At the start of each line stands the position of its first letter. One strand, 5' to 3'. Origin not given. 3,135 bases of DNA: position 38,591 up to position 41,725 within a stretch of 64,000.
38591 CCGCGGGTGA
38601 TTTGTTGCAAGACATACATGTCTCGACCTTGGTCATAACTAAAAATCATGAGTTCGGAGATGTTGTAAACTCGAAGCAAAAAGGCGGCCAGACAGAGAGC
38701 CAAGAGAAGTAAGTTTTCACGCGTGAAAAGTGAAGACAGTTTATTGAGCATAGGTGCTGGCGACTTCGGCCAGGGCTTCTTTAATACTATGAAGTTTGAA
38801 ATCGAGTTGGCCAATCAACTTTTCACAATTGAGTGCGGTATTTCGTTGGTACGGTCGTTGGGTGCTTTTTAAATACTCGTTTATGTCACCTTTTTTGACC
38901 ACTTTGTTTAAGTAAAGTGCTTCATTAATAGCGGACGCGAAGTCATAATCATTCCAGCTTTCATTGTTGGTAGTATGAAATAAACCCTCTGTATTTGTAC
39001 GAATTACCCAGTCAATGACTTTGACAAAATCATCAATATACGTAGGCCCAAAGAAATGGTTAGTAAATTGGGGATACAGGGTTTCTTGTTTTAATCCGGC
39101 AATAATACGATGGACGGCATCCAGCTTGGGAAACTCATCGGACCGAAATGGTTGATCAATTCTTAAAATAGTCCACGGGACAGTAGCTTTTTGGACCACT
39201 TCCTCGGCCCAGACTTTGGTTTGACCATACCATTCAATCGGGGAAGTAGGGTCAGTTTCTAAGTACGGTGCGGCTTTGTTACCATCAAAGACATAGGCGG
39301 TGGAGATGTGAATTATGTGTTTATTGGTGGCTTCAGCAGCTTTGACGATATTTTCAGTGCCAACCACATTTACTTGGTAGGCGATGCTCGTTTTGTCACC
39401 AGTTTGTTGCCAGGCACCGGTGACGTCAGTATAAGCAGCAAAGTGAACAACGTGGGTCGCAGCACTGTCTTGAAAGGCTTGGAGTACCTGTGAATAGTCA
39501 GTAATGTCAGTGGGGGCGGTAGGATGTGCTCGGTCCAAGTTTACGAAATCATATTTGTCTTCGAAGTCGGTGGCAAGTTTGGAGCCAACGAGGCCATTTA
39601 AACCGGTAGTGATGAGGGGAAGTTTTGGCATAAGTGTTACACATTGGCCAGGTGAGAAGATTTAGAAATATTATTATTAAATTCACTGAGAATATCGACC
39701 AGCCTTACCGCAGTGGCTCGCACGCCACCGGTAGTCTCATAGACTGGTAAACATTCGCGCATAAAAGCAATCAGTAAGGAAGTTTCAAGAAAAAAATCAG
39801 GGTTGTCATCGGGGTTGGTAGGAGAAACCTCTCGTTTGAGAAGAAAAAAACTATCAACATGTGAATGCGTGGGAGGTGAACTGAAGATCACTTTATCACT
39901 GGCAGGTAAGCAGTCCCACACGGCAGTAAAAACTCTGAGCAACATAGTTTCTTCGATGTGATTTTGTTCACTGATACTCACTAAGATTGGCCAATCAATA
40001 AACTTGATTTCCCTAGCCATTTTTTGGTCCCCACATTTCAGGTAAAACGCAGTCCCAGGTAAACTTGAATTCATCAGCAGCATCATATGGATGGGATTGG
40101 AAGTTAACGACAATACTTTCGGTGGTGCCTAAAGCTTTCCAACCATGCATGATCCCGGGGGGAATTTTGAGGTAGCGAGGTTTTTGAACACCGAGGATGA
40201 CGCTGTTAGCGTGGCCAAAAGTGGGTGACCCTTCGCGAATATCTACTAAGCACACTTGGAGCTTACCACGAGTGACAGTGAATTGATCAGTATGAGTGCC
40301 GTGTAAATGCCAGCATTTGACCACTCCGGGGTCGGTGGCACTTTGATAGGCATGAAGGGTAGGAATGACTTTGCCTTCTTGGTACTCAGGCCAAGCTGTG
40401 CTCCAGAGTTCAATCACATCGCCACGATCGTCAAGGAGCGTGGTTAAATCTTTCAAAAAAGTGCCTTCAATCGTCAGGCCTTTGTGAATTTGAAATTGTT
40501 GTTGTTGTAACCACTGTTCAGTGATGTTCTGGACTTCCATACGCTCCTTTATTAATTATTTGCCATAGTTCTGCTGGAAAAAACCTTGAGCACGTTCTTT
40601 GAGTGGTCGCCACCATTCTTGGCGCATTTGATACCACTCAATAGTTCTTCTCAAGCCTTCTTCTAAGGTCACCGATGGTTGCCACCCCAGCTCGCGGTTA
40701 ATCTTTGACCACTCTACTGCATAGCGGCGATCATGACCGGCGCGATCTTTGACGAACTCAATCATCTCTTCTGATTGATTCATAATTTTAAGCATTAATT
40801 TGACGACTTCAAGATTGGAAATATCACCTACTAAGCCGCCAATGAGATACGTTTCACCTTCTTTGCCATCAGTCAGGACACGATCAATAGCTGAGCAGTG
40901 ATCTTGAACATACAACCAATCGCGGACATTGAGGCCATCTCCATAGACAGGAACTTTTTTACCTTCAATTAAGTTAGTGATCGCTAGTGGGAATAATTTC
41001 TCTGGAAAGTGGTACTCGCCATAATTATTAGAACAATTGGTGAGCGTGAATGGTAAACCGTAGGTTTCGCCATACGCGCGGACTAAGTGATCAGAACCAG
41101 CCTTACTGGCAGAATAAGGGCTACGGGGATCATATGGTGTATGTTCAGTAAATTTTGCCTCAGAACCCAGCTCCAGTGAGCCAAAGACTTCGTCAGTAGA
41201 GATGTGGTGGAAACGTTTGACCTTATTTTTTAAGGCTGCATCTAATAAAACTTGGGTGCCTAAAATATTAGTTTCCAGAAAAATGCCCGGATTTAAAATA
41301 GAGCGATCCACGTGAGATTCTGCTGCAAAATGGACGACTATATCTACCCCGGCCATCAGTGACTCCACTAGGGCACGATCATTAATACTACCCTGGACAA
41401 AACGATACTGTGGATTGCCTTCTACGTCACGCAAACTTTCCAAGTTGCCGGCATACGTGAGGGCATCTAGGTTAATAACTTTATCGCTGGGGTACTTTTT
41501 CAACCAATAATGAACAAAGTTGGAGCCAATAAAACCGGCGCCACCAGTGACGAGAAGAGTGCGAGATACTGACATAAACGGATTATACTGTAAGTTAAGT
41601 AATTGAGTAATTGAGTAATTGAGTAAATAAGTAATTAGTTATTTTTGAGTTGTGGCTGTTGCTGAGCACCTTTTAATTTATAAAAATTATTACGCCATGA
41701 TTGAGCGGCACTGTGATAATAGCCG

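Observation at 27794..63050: Extreme expansion of GT-C (PMT/ArnT-like) lipid-carrier-dependent glycosyltransferases with matching polyprenyl-phosphate sugar synthases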

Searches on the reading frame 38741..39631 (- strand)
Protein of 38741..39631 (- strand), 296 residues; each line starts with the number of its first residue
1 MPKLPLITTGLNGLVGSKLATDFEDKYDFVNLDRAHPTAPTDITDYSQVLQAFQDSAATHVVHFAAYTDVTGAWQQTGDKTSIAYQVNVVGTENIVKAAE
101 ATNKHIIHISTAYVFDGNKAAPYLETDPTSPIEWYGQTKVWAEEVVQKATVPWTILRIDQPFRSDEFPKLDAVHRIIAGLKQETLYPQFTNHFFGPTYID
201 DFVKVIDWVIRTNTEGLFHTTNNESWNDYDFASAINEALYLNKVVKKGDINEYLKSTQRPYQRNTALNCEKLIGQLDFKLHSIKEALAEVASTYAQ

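Call 3: search_protein_families(library=pfam, proteins=[window:38741-39631:-], max_evalue=0.01)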
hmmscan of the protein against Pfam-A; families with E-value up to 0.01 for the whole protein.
window:38741-39631:- (296 aa): 7 families
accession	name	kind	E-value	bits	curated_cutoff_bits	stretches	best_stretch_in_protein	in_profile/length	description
PF04321.23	RmlD_sub_bind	-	1.2e-48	166.1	27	1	6-294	3-285/287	RmlD substrate binding domain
PF01370.27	Epimerase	-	1.3e-18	67.7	20.9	1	9-162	4-173/240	NAD dependent epimerase/dehydratase family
PF16363.11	GDP_Man_Dehyd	-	1.6e-16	61.1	27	1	39-252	57-279/332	GDP-mannose 4,6 dehydratase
PF01073.25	3Beta_HSD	-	3.5e-10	39.8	22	1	28-149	40-160/280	3-beta hydroxysteroid dehydrogenase/isomerase family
PF07993.18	NAD_binding_4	-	1.9e-09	37.5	20.1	1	58-158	89-204/258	Male sterility protein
PF02719.21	Polysacc_synt_2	-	2.5e-07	30.6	20.2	1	41-149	61-152/293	Polysaccharide biosynthesis protein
PF13460.12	NAD_binding_10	-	6.1e-06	26.7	27.2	1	41-158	46-143/184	NAD(P)H-binding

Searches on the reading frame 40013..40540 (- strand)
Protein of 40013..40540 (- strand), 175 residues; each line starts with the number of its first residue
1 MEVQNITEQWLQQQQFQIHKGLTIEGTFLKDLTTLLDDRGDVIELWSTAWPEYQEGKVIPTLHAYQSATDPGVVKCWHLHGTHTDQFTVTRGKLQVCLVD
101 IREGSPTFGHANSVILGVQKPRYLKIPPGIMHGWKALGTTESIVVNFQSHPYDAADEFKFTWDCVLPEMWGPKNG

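Call 4: search_protein_families(library=pfam, proteins=[window:40013-40540:-], max_evalue=0.01)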
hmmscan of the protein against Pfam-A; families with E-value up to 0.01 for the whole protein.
window:40013-40540:- (175 aa): 2 families
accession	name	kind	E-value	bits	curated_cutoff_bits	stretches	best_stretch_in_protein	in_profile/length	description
PF00908.23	dTDP_sugar_isom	-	1.5e-18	67.5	27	1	23-163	3-144/168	dTDP-4-dehydrorhamnose 3,5-epimerase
PF14667.12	Polysacc_synt_C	-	3e-06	27.8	28.7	1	66-156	22-107/111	Polysaccharide biosynthesis C-terminal domain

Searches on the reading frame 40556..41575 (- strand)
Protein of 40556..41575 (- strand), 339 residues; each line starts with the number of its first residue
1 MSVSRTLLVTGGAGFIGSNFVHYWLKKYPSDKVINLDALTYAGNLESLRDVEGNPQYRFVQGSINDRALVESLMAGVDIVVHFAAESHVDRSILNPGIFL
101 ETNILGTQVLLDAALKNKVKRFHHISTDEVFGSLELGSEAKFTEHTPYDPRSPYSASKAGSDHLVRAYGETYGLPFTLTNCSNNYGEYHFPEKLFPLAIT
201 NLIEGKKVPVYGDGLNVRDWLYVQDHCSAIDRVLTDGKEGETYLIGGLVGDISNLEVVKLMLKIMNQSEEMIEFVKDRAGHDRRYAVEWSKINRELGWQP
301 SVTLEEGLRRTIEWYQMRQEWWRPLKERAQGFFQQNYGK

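Call 4: search_protein_families(library=pfam, proteins=[window:40556-41575:-], max_evalue=0.01)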
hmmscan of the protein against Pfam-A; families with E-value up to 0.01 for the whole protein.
window:40556-41575:- (339 aa): 8 families
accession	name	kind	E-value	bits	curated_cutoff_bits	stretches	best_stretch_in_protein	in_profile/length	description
PF16363.11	GDP_Man_Dehyd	-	1.4e-82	278.3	27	1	8-311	1-332/332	GDP-mannose 4,6 dehydratase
PF01370.27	Epimerase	-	7.4e-66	222.4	20.9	1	8-246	2-240/240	NAD dependent epimerase/dehydratase family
PF01073.25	3Beta_HSD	-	5.3e-20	72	22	1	8-225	1-220/280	3-beta hydroxysteroid dehydrogenase/isomerase family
PF02719.21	Polysacc_synt_2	-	3.1e-17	63.1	20.2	1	7-130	1-131/293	Polysaccharide biosynthesis protein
PF07993.18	NAD_binding_4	-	9.6e-15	54.9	20.1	1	70-183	82-206/258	Male sterility protein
PF04321.23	RmlD_sub_bind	-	4.3e-09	36.3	27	1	6-171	2-142/287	RmlD substrate binding domain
PF13460.12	NAD_binding_10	-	4.3e-08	33.7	27.2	1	11-169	1-135/184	NAD(P)H-binding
PF05368.20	NmrA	-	5.2e-06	26.7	27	1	5-266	3-235/298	NmrA-like family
